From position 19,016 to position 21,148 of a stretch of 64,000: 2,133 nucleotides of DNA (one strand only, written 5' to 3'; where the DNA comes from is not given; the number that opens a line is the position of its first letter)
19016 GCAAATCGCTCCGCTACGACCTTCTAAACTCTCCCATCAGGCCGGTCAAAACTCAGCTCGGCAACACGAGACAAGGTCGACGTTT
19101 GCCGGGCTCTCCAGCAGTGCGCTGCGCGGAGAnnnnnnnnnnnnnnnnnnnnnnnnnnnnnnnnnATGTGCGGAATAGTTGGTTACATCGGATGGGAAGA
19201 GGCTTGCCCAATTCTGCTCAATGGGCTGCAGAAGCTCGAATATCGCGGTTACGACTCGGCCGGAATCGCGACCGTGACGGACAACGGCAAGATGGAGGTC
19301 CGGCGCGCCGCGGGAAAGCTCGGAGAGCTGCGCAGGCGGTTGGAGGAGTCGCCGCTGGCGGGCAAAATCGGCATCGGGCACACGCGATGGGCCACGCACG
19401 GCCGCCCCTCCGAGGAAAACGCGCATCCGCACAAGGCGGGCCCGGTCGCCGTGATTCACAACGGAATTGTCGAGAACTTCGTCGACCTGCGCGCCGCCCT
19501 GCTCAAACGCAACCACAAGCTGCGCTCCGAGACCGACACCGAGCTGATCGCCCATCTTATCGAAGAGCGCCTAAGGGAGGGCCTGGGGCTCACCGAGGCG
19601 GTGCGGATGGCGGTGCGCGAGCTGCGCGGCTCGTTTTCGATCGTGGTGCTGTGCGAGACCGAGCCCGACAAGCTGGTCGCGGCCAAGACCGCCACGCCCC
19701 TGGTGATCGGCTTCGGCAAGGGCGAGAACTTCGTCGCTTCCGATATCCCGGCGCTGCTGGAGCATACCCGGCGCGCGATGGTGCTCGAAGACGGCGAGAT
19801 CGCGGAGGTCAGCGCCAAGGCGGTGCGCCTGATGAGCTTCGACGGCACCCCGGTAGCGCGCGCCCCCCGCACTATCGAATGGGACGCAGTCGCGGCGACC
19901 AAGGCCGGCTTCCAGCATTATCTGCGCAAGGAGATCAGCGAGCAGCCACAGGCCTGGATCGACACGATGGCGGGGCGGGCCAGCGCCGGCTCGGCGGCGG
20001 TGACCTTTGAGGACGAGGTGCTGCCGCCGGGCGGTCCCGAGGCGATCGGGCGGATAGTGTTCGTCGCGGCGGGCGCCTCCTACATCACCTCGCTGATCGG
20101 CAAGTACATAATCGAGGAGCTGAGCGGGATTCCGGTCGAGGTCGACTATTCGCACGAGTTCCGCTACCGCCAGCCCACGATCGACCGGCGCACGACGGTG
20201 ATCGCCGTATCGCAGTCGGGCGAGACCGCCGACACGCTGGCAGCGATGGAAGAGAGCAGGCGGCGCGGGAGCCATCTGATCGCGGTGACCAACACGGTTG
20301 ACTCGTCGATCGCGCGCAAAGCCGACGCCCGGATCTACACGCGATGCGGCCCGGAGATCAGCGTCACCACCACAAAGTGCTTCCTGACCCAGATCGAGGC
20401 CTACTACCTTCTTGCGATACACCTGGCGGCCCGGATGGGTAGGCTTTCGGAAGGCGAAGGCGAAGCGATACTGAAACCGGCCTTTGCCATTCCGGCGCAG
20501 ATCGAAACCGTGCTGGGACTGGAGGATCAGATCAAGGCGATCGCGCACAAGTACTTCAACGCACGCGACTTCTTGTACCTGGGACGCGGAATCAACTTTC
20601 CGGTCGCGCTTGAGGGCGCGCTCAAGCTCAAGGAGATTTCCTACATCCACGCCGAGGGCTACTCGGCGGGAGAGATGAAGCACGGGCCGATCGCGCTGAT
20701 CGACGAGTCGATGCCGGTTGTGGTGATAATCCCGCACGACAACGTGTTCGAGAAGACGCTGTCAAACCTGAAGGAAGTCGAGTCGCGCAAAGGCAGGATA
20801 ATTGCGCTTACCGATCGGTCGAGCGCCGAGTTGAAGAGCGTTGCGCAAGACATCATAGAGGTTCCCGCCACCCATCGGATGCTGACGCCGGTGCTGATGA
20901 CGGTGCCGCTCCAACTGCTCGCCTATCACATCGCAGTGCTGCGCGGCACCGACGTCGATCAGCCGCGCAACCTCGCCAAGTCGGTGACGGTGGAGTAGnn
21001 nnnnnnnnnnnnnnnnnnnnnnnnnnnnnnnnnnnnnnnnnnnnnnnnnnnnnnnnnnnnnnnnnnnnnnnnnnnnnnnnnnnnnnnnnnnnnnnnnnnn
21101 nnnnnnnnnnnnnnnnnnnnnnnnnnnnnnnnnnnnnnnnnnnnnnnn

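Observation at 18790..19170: glmS ribozyme inside a glmU-glmS operon in a high-GC, Gram-negative-type genome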

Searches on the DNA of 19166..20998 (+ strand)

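Call 41: search_rna_families(sources=[L003, L002, L018, L076, L058, L006, L020, L052, L069], threshold=gathering)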
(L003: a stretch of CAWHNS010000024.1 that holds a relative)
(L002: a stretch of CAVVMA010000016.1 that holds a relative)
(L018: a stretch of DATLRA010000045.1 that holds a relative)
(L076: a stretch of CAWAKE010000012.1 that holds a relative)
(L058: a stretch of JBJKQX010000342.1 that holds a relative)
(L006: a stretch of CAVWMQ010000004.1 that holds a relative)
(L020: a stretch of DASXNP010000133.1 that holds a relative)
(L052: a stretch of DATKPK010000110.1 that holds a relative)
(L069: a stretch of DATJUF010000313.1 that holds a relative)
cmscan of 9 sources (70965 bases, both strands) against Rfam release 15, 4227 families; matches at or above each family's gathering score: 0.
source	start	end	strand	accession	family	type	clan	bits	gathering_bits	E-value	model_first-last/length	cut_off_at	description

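Call 67: search_rna_families(sources=[L004, L008, L012, L016, L024, L028, L037, L044, L047, L053, L057, L060, L061, L066, L073, L077], threshold=gathering)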
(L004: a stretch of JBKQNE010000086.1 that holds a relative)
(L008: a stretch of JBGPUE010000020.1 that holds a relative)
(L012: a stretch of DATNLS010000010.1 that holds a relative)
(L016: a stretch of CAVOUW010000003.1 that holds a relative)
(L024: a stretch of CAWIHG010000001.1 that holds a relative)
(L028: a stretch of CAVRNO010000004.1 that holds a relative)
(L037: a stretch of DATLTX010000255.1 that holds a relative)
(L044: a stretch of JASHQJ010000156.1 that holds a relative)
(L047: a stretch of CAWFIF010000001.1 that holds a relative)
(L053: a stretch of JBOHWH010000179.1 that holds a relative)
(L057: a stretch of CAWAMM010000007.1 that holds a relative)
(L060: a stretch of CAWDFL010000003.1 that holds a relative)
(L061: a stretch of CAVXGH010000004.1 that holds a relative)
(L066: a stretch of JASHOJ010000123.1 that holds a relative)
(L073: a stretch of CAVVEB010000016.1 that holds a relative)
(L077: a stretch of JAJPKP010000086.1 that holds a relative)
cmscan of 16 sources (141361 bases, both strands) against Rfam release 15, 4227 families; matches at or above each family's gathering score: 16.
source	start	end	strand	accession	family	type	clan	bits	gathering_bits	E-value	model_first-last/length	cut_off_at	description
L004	3119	3269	+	RF00234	glmS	Cis-reg; riboswitch;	-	95.2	37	1.5e-20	1-167/167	no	glmS glucosamine-6-phosphate activated ribozyme aptamer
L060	3167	3329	+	RF00234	glmS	Cis-reg; riboswitch;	-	93.5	37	4.4e-20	1-167/167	no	glmS glucosamine-6-phosphate activated ribozyme aptamer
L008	3175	3332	+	RF00234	glmS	Cis-reg; riboswitch;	-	91.5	37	1.6e-19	1-167/167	no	glmS glucosamine-6-phosphate activated ribozyme aptamer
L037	3170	3330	+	RF00234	glmS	Cis-reg; riboswitch;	-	89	37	7.2e-19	1-167/167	no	glmS glucosamine-6-phosphate activated ribozyme aptamer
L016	3215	3378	+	RF00234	glmS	Cis-reg; riboswitch;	-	88.2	37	1.2e-18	1-167/167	no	glmS glucosamine-6-phosphate activated ribozyme aptamer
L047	3022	3174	+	RF00234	glmS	Cis-reg; riboswitch;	-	88.1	37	1.3e-18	1-167/167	no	glmS glucosamine-6-phosphate activated ribozyme aptamer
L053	3146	3306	+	RF00234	glmS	Cis-reg; riboswitch;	-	87.4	37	2e-18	1-167/167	no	glmS glucosamine-6-phosphate activated ribozyme aptamer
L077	3194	3345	+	RF00234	glmS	Cis-reg; riboswitch;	-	87.3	37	2.1e-18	1-167/167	no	glmS glucosamine-6-phosphate activated ribozyme aptamer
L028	3213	3374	+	RF00234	glmS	Cis-reg; riboswitch;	-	86.2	37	4.2e-18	1-167/167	no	glmS glucosamine-6-phosphate activated ribozyme aptamer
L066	3175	3337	+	RF00234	glmS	Cis-reg; riboswitch;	-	85.5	37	6.5e-18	1-167/167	no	glmS glucosamine-6-phosphate activated ribozyme aptamer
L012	3213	3377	+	RF00234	glmS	Cis-reg; riboswitch;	-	84.4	37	1.3e-17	1-167/167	no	glmS glucosamine-6-phosphate activated ribozyme aptamer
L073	3190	3339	+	RF00234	glmS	Cis-reg; riboswitch;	-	81.9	37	6.3e-17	1-167/167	no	glmS glucosamine-6-phosphate activated ribozyme aptamer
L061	2888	3040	+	RF00234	glmS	Cis-reg; riboswitch;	-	80.5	37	1.5e-16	1-167/167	no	glmS glucosamine-6-phosphate activated ribozyme aptamer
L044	3180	3336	+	RF00234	glmS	Cis-reg; riboswitch;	-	79.4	37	3e-16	1-167/167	no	glmS glucosamine-6-phosphate activated ribozyme aptamer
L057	2996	3148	+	RF00234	glmS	Cis-reg; riboswitch;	-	78.1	37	6.8e-16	1-167/167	no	glmS glucosamine-6-phosphate activated ribozyme aptamer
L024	3100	3261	+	RF00234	glmS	Cis-reg; riboswitch;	-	77.2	37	1.1e-15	1-167/167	no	glmS glucosamine-6-phosphate activated ribozyme aptamer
